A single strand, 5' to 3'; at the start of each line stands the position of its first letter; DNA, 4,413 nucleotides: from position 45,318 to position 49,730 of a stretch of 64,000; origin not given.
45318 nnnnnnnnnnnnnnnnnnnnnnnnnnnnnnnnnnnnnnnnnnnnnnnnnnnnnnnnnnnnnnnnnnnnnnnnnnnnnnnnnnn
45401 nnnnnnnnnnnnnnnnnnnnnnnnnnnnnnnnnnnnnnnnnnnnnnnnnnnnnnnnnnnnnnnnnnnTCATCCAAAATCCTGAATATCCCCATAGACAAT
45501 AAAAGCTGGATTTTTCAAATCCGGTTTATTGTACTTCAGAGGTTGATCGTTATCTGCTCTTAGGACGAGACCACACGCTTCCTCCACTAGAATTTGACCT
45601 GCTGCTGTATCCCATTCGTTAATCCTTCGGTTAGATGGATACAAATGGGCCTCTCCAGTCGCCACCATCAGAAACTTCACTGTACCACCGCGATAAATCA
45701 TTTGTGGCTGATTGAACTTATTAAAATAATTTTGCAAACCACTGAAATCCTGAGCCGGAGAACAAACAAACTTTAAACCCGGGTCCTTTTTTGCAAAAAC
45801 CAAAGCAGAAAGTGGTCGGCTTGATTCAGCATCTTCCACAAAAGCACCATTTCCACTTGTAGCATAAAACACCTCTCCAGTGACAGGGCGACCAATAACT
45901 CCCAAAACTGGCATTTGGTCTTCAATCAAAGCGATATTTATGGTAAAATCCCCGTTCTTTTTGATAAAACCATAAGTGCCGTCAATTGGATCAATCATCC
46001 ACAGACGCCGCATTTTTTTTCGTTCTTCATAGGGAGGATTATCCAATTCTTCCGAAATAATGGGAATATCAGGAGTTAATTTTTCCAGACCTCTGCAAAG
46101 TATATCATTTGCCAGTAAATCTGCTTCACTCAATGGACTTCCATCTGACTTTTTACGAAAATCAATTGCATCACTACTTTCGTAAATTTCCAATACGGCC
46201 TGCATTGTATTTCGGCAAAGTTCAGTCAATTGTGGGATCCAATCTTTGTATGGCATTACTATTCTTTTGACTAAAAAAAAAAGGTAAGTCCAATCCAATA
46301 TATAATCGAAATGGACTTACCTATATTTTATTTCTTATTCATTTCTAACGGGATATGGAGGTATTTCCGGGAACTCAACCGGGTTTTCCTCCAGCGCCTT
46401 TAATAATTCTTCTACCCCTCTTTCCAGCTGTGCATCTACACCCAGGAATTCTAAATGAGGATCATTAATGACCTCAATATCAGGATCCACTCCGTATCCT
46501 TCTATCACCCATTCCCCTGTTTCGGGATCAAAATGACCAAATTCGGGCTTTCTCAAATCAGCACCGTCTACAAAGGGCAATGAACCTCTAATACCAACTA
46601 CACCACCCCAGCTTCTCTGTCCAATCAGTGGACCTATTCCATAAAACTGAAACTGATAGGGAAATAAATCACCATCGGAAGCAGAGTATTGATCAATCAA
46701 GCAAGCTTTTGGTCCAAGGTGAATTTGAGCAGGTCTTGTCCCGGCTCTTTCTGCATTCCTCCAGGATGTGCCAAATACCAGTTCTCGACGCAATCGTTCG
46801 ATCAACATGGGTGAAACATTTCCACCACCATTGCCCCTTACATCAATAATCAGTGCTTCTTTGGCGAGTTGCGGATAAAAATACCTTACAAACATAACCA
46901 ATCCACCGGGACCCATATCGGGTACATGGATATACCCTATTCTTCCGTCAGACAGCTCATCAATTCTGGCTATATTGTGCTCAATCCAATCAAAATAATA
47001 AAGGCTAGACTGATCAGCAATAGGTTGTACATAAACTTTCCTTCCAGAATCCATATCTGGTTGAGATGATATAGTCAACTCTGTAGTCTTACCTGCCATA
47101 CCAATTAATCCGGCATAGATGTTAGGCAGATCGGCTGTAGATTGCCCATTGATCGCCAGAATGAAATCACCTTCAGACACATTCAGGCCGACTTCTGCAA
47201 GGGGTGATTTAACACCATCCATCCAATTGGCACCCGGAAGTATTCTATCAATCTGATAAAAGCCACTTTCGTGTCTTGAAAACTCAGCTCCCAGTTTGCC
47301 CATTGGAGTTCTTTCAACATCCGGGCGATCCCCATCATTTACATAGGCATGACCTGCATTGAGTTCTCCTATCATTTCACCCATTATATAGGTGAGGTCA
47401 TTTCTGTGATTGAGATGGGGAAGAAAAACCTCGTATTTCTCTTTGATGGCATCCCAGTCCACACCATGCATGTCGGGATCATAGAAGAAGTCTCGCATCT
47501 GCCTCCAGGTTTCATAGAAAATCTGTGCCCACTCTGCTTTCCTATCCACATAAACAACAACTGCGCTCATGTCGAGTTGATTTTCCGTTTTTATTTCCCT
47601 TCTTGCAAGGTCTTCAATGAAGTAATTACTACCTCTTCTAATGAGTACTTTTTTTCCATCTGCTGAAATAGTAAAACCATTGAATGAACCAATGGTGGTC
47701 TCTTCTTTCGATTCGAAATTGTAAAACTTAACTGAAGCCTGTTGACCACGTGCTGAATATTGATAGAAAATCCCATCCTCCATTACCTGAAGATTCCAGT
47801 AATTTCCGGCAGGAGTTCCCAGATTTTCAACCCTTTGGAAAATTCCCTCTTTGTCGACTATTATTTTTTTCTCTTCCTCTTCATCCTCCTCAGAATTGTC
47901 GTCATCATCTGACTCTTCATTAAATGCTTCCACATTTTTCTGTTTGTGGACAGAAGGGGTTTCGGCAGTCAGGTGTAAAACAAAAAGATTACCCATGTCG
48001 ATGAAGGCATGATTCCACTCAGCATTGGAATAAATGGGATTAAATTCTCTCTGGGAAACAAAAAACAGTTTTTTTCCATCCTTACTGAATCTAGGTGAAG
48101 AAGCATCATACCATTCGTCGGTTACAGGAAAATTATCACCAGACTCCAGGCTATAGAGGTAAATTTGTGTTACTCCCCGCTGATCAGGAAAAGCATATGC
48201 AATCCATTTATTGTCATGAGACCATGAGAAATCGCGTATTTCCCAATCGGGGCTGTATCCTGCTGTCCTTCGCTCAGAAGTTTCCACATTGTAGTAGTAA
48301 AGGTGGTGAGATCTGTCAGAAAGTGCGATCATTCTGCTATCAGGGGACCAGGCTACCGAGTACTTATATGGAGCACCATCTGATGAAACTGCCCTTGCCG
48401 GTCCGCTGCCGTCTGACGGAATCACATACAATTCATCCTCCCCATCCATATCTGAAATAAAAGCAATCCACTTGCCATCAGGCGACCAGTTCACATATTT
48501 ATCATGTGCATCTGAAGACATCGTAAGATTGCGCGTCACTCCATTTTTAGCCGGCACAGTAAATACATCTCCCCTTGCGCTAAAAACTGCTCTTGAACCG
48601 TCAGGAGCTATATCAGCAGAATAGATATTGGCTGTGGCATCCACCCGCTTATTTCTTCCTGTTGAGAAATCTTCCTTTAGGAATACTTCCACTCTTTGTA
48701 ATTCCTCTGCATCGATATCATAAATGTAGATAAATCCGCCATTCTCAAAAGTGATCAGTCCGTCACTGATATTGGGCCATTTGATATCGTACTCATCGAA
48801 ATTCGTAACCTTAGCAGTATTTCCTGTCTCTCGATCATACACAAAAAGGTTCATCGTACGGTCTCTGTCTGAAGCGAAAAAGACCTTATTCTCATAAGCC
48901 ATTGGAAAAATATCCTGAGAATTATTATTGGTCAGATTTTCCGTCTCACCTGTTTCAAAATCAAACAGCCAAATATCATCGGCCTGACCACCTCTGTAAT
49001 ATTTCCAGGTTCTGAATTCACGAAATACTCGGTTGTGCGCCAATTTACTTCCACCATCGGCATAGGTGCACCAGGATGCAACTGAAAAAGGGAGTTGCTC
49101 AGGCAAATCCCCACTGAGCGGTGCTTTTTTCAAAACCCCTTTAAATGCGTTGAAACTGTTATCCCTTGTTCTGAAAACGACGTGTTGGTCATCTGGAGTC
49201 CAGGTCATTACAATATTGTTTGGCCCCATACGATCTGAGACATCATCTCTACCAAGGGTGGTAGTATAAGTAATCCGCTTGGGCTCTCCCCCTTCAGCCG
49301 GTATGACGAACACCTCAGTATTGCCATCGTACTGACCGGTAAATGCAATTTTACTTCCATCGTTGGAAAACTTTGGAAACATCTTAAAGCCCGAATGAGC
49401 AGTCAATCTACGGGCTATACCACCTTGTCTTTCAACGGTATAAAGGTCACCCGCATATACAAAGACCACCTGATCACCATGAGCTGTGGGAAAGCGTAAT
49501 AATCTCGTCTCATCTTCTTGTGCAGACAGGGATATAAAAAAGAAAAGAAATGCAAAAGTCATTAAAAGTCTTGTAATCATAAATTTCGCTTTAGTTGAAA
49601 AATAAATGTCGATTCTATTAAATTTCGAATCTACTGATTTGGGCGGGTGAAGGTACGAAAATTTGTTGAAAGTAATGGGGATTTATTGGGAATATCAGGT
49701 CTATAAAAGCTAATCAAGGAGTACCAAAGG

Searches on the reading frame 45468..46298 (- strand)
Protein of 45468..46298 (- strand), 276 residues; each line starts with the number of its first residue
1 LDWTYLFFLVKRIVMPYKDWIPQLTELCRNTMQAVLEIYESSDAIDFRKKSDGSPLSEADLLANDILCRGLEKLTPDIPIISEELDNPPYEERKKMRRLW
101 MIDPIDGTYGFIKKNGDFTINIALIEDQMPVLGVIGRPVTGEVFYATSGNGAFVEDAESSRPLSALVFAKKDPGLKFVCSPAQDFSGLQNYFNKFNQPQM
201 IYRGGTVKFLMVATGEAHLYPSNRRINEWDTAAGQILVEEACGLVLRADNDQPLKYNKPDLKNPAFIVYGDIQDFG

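Call 75: search_protein_families(library=ncbifam, proteins=[window:45468-46298:-], max_evalue=0.001)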
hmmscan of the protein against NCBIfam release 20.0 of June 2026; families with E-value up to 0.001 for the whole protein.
window:45468-46298:- (276 aa): 7 families
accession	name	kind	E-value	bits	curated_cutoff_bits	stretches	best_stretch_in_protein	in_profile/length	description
TIGR01331.1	bisphos_cysQ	equivalog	3.1e-67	226.8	228.8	1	21-269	2-249/250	3'(2'),5'-bisphosphate nucleotidase CysQ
NF008182.0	PRK10931.1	equivalog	1.1e-53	181.8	379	1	22-268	3-243/246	3'(2'),5'-bisphosphate nucleotidase CysQ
TIGR02067.1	his_9_HisN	equivalog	7.3e-31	107.5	275.15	1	26-247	7-223/252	histidinol-phosphatase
NF009321.0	PRK12676.1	equivalog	1.3e-19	70.3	264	1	19-157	6-142/264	bifunctional fructose-bisphosphatase/inositol-phosphate phosphatase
TIGR01330.1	bisphos_HAL2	equivalog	1.5e-19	70.1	267.05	1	97-258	134-324/359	3'(2'),5'-bisphosphate nucleotidase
NF008027.1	PRK10757.1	equivalog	5e-13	48.6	332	1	32-245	16-227/267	inositol-1-monophosphatase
NF010678.0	PRK14076.1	equivalog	1.7e-10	40.5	493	1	51-246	37-249/570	bifunctional NADP phosphatase/NAD kinase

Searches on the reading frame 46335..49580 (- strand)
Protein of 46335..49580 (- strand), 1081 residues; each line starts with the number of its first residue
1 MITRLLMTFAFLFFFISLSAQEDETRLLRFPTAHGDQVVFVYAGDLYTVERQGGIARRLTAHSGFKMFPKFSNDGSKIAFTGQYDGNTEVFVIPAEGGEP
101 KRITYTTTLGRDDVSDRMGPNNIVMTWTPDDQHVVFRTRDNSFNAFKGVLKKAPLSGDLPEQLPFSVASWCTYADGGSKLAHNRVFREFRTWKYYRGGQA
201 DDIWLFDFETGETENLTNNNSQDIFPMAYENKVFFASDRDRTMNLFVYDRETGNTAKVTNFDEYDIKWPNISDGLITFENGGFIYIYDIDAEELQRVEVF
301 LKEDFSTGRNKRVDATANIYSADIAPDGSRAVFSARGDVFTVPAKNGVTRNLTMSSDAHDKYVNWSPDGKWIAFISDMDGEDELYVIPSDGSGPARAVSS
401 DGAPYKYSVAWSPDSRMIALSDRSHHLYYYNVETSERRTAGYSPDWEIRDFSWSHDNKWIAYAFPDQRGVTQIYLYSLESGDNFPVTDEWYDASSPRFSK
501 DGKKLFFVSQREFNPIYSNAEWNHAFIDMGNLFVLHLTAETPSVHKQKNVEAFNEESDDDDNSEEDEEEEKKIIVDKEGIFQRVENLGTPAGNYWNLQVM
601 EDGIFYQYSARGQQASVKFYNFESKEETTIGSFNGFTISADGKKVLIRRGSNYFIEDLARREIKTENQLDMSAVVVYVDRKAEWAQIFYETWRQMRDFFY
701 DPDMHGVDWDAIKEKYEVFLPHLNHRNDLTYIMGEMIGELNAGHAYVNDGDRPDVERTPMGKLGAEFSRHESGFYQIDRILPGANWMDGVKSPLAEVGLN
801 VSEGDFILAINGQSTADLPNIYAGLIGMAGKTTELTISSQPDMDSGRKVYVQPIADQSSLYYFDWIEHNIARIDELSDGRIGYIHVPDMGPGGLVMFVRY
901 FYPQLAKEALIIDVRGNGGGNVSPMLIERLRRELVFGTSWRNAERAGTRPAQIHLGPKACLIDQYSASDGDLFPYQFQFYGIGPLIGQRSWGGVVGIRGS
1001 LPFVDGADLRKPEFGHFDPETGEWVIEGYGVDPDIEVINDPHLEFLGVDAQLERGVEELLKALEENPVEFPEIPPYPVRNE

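Call 8: search_protein_families(library=pfam, proteins=[window:46335-49580:-], max_evalue=0.001)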
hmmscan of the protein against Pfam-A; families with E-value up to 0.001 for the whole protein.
window:46335-49580:- (1081 aa): 9 families
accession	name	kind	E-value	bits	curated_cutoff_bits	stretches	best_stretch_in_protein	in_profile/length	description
PF07676.18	PD40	-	5.5e-25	87.2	20.9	3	357-386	8-38/38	WD40-like Beta Propeller Repeat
PF14684.11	Tricorn_C1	-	1.2e-24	86.4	24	1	681-738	2-59/59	Tricorn protease C1 domain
PF03572.23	Peptidase_S41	-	2e-22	80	24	1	880-1037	1-165/165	Peptidase family S41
PF14685.13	PDZ_Tricorn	-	3.2e-22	78.8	25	1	761-850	1-87/88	Tricorn protease PDZ domain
PF00930.27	DPPIV_N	-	6.9e-11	41.9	22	0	334-402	20-82/354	Dipeptidyl peptidase IV (DPP IV) N-terminal region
PF25174.1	Beta-prop_THOC3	-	1.9e-08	34.1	305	1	406-467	91-149/272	THOC3 beta-propeller domain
PF23414.1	Beta-prop_EML_2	-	1.7e-07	31.3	90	1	312-455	35-172/266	Echinoderm microtubule-associated protein second beta-propeller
PF00400.38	WD40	-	0.00016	22.5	27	0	407-422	15-32/39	WD domain, G-beta repeat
PF24817.1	WD40_WDHD1_1st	-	0.00058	19.6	109.9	0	408-463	227-283/291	WDHD1 first WD40 domain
